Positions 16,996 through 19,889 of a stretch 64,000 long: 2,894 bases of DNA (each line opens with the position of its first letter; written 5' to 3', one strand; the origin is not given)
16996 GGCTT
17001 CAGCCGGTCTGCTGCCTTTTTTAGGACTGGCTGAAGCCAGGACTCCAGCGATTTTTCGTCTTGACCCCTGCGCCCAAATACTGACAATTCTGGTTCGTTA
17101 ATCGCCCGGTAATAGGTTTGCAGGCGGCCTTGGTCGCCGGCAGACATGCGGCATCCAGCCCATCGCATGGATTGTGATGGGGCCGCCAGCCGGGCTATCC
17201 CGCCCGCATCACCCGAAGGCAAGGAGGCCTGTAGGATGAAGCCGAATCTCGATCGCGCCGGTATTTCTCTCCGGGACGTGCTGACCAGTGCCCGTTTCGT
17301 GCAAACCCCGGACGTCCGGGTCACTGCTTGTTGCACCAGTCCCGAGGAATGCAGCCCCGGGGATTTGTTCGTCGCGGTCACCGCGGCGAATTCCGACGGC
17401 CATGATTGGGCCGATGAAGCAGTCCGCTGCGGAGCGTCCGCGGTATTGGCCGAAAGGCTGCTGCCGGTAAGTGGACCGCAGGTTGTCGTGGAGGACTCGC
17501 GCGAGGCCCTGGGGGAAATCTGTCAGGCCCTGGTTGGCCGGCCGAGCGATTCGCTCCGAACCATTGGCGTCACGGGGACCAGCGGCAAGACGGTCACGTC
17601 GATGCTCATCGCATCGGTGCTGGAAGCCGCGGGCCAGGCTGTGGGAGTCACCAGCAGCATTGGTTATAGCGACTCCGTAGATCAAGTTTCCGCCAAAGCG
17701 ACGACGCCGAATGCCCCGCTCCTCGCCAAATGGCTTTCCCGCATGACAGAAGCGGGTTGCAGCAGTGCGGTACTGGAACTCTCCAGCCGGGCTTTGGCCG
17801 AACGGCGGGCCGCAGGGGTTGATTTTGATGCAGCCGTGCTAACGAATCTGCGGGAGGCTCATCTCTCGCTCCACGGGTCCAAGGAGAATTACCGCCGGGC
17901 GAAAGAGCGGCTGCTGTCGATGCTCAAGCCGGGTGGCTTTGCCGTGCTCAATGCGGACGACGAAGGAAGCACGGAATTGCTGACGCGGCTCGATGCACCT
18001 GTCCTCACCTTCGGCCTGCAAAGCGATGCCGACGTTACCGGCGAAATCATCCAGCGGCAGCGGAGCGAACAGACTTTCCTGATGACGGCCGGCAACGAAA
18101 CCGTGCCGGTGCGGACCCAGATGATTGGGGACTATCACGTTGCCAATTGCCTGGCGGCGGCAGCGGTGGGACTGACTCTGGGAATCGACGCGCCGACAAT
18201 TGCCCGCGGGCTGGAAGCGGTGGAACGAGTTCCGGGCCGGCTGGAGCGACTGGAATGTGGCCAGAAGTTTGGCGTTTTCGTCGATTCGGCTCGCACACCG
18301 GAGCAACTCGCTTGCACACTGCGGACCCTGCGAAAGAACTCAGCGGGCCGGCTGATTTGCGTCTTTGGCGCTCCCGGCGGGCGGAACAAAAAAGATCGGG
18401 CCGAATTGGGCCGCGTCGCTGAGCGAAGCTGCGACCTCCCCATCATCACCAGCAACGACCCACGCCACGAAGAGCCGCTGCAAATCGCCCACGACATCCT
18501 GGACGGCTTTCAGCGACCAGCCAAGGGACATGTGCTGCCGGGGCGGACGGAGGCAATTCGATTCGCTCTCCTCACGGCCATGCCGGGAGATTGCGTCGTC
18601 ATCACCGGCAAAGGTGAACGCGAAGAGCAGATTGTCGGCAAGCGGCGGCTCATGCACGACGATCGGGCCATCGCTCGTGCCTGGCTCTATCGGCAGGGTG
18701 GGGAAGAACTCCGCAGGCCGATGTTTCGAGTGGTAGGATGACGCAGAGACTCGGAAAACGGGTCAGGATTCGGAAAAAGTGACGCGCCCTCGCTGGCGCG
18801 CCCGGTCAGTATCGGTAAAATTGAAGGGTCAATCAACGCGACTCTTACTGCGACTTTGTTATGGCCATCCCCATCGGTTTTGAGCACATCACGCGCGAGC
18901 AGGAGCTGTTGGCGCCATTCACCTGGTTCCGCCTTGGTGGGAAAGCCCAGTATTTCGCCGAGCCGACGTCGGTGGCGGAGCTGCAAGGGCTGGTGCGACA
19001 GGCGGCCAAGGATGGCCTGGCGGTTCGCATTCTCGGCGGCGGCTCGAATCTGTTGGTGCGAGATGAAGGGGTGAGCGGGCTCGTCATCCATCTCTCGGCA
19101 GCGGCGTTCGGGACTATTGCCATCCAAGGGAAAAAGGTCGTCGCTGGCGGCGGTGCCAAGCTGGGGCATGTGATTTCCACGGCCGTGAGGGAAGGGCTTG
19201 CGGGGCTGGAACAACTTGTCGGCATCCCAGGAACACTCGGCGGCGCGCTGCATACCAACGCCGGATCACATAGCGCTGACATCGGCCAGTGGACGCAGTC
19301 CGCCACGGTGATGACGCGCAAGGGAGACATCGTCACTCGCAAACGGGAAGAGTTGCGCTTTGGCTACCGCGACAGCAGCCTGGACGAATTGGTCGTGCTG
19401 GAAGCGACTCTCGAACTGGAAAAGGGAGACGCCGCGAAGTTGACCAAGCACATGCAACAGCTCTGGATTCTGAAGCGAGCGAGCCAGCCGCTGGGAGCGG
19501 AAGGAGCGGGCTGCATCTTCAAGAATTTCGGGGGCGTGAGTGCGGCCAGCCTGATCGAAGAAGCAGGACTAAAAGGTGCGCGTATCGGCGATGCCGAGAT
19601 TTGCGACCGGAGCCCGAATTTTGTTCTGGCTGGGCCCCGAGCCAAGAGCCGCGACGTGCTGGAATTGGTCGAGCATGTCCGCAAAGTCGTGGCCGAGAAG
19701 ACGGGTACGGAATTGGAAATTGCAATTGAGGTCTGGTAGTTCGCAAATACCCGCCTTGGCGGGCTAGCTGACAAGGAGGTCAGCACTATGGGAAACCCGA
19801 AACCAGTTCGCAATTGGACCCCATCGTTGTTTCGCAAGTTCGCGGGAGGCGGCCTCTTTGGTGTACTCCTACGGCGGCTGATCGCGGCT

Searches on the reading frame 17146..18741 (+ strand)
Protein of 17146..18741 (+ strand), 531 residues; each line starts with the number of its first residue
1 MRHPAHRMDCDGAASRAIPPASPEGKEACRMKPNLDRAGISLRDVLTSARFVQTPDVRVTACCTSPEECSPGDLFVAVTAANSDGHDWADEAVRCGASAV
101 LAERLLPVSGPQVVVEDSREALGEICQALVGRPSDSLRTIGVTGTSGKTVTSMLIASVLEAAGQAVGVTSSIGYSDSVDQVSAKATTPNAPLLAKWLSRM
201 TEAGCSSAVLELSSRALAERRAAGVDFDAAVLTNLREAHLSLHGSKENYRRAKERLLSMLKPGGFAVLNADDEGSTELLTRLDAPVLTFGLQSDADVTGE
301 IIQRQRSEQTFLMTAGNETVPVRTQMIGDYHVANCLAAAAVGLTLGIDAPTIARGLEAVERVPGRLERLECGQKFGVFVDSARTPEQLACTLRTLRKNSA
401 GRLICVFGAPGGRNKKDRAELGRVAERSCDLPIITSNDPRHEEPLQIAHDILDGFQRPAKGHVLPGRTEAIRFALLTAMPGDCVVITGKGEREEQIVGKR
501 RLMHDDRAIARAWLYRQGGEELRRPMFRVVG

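Call 41: search_protein_families(library=pfam, proteins=[window:17146-18741:+], max_evalue=0.000001)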
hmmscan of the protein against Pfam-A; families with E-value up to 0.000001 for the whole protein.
window:17146-18741:+ (531 aa): 2 families
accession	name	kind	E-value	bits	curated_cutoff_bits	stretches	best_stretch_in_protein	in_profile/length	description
PF08245.18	Mur_ligase_M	-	9.4e-46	156.7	24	1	142-341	1-199/200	Mur ligase middle domain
PF02875.26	Mur_ligase_C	-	3.2e-22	80.2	28.4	1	364-490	1-127/127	Mur ligase, glutamate ligase domain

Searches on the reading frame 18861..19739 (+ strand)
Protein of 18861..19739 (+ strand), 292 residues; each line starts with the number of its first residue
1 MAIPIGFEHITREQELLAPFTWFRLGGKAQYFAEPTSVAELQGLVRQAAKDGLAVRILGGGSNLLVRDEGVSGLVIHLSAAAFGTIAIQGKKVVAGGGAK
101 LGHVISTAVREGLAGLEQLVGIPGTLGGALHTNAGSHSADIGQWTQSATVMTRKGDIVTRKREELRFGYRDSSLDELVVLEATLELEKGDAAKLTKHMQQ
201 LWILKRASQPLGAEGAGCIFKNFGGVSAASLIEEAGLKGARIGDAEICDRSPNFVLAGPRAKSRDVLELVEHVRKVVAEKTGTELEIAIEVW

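Call 41: search_protein_families(library=pfam, proteins=[window:18861-19739:+], max_evalue=0.000001)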
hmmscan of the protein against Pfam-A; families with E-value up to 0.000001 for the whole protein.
window:18861-19739:+ (292 aa): 2 families
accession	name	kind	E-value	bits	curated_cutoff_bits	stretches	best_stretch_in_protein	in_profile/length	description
PF02873.21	MurB_C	-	2.7e-23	82.5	27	1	195-290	3-97/99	UDP-N-acetylenolpyruvoylglucosamine reductase, C-terminal domain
PF01565.28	FAD_binding_4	-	2.9e-20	72.8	26.4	1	30-159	2-137/139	FAD binding domain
